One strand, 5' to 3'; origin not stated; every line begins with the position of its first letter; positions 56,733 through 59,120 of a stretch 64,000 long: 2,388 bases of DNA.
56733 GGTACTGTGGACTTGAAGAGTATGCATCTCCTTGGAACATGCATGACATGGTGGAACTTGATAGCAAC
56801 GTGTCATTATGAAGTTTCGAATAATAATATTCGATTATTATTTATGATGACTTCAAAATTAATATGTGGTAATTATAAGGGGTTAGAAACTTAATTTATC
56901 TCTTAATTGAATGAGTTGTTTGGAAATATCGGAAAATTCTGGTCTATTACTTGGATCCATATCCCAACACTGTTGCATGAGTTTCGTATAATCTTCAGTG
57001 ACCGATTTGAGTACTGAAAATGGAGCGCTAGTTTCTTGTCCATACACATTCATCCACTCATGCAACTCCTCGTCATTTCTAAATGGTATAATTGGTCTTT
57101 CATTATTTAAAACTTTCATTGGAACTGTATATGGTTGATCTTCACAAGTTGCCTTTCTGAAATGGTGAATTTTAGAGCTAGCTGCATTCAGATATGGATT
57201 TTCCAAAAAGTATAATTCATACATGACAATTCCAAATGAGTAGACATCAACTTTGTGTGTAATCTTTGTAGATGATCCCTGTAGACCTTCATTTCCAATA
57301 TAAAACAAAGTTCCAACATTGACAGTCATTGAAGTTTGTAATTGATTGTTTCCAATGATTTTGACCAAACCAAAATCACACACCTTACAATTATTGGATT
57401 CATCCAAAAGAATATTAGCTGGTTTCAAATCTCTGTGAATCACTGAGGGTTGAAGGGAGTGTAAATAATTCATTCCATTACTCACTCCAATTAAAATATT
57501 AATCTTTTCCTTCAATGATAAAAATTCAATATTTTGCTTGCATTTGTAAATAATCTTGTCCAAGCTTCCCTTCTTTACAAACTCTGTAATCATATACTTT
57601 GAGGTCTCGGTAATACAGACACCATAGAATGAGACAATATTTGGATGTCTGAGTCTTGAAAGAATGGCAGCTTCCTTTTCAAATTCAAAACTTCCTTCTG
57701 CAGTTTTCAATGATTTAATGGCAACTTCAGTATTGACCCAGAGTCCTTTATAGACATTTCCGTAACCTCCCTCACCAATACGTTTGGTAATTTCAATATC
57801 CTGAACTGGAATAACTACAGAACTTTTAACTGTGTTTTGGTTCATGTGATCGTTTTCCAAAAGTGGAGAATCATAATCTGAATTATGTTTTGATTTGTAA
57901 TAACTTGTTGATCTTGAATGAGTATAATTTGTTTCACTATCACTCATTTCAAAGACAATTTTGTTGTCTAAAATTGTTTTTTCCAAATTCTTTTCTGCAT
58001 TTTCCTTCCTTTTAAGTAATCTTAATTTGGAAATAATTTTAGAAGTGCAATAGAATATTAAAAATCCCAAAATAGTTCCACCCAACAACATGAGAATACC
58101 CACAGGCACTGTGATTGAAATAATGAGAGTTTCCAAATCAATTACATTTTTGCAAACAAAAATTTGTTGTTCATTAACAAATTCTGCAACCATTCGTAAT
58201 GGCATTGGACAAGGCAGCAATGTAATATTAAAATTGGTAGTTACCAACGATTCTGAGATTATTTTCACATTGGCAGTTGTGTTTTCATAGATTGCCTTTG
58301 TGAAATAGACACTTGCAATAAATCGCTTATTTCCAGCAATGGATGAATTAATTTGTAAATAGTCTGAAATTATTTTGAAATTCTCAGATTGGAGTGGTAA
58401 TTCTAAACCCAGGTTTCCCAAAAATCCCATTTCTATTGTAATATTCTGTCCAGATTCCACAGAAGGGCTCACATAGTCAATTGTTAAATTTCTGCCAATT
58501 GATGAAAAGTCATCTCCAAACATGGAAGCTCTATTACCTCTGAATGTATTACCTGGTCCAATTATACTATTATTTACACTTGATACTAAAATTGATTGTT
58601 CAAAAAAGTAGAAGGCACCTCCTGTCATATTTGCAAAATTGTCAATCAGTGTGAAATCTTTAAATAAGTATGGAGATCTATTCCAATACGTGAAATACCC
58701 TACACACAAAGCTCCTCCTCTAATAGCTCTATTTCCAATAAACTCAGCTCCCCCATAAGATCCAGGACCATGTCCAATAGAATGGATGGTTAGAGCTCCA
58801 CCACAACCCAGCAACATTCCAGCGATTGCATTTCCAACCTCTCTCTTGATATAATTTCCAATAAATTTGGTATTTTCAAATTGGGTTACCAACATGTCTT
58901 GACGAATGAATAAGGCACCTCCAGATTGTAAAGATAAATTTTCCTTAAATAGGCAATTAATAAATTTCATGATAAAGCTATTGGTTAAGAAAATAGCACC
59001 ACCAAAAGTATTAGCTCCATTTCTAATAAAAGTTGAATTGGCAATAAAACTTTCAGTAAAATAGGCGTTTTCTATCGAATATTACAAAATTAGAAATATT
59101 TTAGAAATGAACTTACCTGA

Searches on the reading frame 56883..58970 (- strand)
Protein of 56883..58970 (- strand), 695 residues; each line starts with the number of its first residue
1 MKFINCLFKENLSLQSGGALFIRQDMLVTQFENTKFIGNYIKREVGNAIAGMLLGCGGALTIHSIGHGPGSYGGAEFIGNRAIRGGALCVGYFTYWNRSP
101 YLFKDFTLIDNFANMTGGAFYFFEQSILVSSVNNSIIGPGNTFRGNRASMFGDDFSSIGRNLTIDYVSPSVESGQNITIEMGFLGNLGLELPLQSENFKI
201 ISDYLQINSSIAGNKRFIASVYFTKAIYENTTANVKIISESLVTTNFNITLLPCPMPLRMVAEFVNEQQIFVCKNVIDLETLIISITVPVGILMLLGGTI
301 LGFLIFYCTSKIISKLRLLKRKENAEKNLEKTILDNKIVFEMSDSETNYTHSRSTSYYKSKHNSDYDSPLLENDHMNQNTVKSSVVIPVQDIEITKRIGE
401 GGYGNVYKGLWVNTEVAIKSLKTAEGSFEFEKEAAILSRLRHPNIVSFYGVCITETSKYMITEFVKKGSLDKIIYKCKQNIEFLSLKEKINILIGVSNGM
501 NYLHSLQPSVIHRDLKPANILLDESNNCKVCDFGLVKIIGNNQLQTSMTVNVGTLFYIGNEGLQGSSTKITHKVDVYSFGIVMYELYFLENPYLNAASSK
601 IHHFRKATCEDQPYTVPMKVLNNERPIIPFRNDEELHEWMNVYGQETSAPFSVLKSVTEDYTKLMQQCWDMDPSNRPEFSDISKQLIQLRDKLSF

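Call 89: search_protein_families(library=pfam, proteins=[window:56883-58970:-], max_evalue=0.00001)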
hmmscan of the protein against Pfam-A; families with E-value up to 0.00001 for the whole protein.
window:56883-58970:- (695 aa): 2 families
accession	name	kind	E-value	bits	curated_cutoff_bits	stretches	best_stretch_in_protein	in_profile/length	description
PF07714.23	PK_Tyr_Ser-Thr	-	5.7e-55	186.9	23.1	1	392-607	1-219/258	Protein tyrosine and serine/threonine kinase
PF00069.31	Pkinase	-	2.7e-54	184.8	31.7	1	393-684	2-259/263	Protein kinase domain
